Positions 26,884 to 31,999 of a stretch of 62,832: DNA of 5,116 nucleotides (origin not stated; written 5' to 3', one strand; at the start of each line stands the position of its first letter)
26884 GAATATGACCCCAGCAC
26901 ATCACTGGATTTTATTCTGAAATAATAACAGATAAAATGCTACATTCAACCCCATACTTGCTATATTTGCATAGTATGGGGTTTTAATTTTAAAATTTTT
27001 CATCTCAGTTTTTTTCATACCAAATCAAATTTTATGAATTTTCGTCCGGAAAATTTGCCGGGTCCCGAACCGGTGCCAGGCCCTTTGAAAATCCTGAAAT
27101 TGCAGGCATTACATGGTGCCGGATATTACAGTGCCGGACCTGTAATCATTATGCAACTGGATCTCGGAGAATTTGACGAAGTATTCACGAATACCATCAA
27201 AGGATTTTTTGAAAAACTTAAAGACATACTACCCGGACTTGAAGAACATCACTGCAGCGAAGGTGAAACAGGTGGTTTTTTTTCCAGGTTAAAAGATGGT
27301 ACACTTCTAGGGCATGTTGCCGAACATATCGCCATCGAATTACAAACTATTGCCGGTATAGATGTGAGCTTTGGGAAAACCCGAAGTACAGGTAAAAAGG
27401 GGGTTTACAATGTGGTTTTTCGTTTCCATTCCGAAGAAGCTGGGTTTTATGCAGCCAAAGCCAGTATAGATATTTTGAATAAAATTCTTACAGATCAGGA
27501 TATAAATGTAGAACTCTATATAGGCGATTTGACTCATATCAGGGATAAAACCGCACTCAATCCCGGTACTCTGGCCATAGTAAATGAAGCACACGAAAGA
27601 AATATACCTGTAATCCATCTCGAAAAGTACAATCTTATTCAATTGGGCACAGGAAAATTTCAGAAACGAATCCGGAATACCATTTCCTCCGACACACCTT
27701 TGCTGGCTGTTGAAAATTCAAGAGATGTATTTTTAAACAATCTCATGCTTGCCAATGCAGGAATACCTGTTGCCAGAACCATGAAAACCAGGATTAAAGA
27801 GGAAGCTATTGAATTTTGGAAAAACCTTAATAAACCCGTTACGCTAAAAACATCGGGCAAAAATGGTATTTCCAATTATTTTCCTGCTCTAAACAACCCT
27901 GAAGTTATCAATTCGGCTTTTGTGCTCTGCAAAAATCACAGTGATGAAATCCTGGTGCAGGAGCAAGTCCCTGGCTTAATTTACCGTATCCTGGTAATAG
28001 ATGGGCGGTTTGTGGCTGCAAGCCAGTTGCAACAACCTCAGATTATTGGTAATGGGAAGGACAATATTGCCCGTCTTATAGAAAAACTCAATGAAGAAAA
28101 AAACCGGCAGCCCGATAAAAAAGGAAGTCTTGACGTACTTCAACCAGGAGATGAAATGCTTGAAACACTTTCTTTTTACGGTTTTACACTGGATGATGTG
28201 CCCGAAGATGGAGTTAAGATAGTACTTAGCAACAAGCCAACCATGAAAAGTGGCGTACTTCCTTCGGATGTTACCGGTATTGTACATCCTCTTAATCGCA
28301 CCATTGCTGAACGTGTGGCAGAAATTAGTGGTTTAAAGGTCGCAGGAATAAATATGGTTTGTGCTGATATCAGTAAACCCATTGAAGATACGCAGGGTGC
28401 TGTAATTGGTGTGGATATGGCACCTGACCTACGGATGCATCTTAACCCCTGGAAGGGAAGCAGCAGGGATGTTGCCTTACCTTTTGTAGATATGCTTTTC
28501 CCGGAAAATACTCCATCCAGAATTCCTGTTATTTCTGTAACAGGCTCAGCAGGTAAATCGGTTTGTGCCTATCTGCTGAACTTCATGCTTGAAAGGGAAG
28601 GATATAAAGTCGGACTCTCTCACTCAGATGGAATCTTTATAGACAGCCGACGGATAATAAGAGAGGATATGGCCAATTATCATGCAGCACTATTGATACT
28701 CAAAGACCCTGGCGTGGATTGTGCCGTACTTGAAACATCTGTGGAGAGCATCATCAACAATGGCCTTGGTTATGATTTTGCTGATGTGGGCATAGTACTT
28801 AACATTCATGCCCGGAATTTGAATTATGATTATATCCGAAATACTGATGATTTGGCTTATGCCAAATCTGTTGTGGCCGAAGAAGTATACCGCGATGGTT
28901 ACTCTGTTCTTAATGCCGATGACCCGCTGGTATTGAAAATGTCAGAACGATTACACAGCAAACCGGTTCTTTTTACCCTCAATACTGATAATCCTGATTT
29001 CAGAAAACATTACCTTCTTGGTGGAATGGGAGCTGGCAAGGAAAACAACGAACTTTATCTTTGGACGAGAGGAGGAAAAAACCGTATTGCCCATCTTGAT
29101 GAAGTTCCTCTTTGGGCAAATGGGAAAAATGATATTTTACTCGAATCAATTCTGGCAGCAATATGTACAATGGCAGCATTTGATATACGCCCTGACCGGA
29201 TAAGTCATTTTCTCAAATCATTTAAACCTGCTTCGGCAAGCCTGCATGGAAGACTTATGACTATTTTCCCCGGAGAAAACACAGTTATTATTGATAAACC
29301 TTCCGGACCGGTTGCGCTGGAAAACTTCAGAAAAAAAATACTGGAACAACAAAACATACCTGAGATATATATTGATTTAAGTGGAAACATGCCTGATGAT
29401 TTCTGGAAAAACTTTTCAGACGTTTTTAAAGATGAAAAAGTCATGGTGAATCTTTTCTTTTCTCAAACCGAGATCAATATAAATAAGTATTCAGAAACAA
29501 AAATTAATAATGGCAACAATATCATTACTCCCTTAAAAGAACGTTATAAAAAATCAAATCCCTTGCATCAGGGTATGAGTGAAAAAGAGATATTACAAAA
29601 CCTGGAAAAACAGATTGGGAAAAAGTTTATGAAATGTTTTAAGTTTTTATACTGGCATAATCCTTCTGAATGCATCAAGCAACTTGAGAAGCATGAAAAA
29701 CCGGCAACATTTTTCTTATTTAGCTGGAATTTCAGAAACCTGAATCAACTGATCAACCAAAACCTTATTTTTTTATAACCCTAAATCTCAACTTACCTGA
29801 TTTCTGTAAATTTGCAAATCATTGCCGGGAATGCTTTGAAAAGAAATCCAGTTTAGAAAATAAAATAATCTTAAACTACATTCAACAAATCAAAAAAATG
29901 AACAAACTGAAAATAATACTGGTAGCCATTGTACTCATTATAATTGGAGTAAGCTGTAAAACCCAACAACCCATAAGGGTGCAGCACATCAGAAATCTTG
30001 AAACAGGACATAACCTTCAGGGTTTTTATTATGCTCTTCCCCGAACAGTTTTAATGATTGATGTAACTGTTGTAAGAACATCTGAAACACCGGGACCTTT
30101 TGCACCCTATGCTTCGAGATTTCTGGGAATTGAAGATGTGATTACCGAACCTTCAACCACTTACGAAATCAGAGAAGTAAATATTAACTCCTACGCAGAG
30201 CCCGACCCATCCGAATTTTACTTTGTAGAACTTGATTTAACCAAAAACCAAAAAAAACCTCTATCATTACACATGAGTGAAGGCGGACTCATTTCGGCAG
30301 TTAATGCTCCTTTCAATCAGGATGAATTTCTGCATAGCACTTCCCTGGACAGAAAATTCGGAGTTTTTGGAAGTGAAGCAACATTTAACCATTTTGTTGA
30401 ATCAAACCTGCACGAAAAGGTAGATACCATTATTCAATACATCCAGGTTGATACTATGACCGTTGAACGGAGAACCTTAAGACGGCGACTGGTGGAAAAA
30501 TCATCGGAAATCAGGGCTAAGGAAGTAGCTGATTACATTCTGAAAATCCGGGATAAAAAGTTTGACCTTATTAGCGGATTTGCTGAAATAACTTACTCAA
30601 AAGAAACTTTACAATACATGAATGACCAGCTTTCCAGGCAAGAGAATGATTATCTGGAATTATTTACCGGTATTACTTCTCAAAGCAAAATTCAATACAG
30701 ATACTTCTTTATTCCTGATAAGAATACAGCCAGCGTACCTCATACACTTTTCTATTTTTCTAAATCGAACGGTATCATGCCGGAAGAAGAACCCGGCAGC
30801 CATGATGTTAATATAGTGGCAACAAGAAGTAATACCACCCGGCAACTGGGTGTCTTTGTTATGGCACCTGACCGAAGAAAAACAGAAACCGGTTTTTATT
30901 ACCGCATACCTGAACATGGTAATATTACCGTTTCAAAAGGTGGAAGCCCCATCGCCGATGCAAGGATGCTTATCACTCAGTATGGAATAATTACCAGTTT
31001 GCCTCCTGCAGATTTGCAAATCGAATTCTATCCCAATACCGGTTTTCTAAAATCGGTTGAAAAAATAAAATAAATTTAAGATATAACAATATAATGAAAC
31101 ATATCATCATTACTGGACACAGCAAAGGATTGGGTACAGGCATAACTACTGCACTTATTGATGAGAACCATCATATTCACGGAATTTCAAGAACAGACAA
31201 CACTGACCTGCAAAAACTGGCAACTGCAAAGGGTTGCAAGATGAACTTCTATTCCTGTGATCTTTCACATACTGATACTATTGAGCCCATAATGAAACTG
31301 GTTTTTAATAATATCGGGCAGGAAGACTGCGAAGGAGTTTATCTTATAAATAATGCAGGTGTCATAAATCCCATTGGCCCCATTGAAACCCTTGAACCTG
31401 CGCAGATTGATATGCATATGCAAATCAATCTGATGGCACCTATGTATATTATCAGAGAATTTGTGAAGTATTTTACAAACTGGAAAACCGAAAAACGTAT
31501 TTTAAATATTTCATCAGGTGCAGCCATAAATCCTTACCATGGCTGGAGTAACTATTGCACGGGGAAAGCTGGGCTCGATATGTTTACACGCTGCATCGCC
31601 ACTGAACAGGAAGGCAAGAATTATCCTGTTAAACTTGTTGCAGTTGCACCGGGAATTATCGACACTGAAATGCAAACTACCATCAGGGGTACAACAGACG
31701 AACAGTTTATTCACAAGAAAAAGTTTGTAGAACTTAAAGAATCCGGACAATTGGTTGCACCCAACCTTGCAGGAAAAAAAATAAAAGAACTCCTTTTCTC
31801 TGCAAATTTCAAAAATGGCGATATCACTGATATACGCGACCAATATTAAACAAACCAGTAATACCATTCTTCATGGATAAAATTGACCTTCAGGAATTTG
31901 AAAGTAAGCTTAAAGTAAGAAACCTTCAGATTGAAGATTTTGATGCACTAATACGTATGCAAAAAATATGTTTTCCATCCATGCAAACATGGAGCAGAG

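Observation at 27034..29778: Cyanophycin-synthetase homologue with an intact N-domain HxxEH motif but eroded ATP-grasp and Mur-ligase catalytic motifs: candidate pseudo-synthetase or repurposed enzyme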

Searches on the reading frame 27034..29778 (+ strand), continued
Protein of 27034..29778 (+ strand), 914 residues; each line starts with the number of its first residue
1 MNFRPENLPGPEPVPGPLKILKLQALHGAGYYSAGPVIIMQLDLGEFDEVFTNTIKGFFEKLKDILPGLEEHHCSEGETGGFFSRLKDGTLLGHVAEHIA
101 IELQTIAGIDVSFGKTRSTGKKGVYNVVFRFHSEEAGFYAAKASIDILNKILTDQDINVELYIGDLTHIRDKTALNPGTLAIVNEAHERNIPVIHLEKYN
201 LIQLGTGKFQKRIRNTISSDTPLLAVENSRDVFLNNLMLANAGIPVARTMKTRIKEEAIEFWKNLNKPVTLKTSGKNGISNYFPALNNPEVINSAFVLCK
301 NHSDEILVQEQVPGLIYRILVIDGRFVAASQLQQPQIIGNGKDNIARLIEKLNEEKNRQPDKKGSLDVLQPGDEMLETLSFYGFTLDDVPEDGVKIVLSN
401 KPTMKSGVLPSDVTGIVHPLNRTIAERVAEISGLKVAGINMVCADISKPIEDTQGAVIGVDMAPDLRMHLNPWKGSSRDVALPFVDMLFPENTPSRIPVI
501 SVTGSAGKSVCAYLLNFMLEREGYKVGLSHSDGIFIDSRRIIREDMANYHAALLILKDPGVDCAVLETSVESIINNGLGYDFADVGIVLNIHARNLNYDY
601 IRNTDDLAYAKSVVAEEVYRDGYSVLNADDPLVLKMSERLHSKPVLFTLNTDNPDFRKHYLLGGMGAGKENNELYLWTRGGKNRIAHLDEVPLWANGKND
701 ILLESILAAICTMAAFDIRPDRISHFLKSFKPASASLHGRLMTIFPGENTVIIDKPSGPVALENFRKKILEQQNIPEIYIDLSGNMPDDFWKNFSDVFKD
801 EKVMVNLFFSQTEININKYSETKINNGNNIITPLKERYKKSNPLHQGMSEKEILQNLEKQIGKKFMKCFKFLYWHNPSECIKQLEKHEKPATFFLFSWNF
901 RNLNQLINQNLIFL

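Call 75: fold_search(model_id=the predicted structure, library=pdb)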
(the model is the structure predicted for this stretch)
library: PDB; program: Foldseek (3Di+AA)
matches with E <= 10: 702; with E <= 0.001: 66
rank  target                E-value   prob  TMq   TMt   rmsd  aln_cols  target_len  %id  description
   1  7wae_A                2.9e-40  1.00  0.38  0.40  25.5       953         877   28  Trichodesmium erythraeum cyanophycin synthetase 1 (TeCphA1) with ATPgammaS, 4x(beta-Asp-Arg), and aspartate (released 2022-09-07)
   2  7txv_A                2.9e-39  1.00  0.36  0.37  27.0       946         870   28  Cyanophycin synthetase 1 from Synechocystis sp. UTEX2470 E82Q with ATP and 16x(Asp-Arg) (released 2022-06-01)
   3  7lgj_A                8.7e-39  1.00  0.38  0.39  26.6       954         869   27  Cyanophycin synthetase 1 from Synechocystis sp. UTEX2470 with ADPCP and 8x(Asp-Arg)-NH2 (released 2021-08-18)
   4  7lgq_A                4.3e-38  1.00  0.38  0.39  26.2       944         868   28  Cyanophycin synthetase 1 from Synechocystis sp. UTEX2470 with ATP and 8x(Asp-Arg)-Asn (released 2021-08-18)
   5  7lg5_A                6.1e-37  1.00  0.38  0.40  26.2       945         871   28  Synechocystis sp. UTEX2470 Cyanophycin synthetase 1 with ATP (released 2021-08-18)
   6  7wac_A                8.8e-35  1.00  0.25  0.31  24.2       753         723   34  Trichodesmium erythraeum cyanophycin synthetase 1 (TeCphA1) (released 2022-09-07)
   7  7wae_C                1.8e-34  1.00  0.26  0.31  23.4       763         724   33  Trichodesmium erythraeum cyanophycin synthetase 1 (TeCphA1) with ATPgammaS, 4x(beta-Asp-Arg), and aspartate (released 2022-09-07)
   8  7lgn_B                1.5e-27  1.00  0.31  0.33  24.1       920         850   23  Cyanophycin synthetase 1 from T. morbirosei (released 2021-08-18)
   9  7lgn_A                1.1e-26  1.00  0.26  0.32  24.6       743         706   27  Cyanophycin synthetase 1 from T. morbirosei (released 2021-08-18)
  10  7lgm_A                2.9e-24  1.00  0.26  0.31  23.7       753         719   26  Cyanophycin synthetase from A. baylyi DSM587 with ATP (released 2021-08-18)
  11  7ta5                  6.4e-14  1.00  0.15  0.22  24.4       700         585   18  Crystal structure of cyanophycin synthetase 2 from Gloeothece citriformis (released 2022-03-02)
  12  8fxi_C                7.3e-13  1.00  0.15  0.21  25.3       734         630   16  Cryo-EM structure of Stanieria sp. CphA2 in complex with ADPCP and 4x(beta-Asp-Arg) (released 2023-06-14)
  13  8fxi_B                1.4e-10  1.00  0.15  0.22  25.6       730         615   17  Cryo-EM structure of Stanieria sp. CphA2 in complex with ADPCP and 4x(beta-Asp-Arg) (released 2023-06-14)
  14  8fxh_A                2.6e-10  1.00  0.15  0.20  26.2       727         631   15  Cryo-EM structure of Stanieria sp. CphA2 (released 2023-06-14)
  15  7ufp                  3.6e-09  1.00  0.27  0.49   7.6       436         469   15  Structure of a pseudomurein peptide ligase type E from Methanothermus fervidus (released 2022-10-12)
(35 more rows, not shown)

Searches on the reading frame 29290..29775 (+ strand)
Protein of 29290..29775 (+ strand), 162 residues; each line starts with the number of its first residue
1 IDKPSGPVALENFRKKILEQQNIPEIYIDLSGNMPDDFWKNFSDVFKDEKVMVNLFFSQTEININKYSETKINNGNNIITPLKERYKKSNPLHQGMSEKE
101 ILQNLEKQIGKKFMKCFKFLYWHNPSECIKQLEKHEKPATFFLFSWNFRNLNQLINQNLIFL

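Call 71: search_protein_representatives(protein=window:29290-29775:+)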
Query: 162 residues. Proteins with E-value up to 0.001 (for the whole library): 3; up to 1e-10: 2; up to 1e-30: 0. The best 3 are listed.
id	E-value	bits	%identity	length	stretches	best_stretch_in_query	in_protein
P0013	1.9e-30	122.0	42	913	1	1-162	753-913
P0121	3.6e-11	59.4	27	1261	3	10-44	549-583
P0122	2.6e-05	40.3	26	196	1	1-159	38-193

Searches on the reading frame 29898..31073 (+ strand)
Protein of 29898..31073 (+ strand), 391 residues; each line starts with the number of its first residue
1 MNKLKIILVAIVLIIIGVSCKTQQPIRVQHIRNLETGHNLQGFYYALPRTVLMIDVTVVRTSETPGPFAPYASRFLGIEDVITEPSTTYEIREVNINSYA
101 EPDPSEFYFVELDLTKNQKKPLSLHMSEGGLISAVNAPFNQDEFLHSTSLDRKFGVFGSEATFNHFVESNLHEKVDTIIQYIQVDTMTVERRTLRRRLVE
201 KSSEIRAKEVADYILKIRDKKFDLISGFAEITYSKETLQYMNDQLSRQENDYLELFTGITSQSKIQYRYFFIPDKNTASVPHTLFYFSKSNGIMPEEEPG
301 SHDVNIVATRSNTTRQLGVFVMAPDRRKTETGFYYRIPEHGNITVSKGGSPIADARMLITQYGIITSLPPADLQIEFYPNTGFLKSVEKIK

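Call 4: search_protein_families(library=pfam, proteins=[window:29898-31073:+], max_evalue=0.01)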
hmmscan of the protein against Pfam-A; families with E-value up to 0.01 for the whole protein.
window:29898-31073:+ (391 aa): 1 family
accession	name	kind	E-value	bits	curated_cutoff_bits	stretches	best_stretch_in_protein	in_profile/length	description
PF16115.10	DUF4831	-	3.5e-50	171.3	27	1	42-382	2-315/318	Domain of unknown function (DUF4831)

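Call 19: search_protein_families(library=ncbifam, proteins=[window:29898-31073:+], max_evalue=0.001)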
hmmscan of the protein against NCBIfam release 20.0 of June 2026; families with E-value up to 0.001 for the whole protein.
window:29898-31073:+ (391 aa): 0 families

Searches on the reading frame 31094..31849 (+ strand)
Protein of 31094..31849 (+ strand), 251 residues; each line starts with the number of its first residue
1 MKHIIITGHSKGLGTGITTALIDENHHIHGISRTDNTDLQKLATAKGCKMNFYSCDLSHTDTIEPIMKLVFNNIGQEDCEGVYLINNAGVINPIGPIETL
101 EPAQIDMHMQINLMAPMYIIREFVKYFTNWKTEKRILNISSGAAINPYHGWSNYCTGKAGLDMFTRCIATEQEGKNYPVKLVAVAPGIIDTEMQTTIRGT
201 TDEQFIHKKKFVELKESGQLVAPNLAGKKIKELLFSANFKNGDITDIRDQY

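Call 4: search_protein_families(library=pfam, proteins=[window:31094-31849:+], max_evalue=0.01)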
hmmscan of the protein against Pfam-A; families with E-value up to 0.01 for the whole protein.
window:31094-31849:+ (251 aa): 6 families
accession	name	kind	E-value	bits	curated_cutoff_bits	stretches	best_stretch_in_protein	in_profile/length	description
PF00106.31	adh_short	-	4.1e-35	121.5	26.6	1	2-198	1-191/195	short chain dehydrogenase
PF13561.12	adh_short_C2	-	1.6e-22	80.7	27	1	10-202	5-189/236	Enoyl-(Acyl carrier protein) reductase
PF23441.1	SDR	-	2.6e-10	40.5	27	1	4-200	10-205/258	SDR-like rossmann domain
PF08659.16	KR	-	3.9e-05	24.1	22.6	1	4-166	3-161/180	KR domain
PF01370.27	Epimerase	-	0.0012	18.7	20.9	1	4-68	1-61/240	NAD dependent epimerase/dehydratase family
PF08643.16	DUF1776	-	0.005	16.7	25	1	93-180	104-192/294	Fungal family of unknown function (DUF1776)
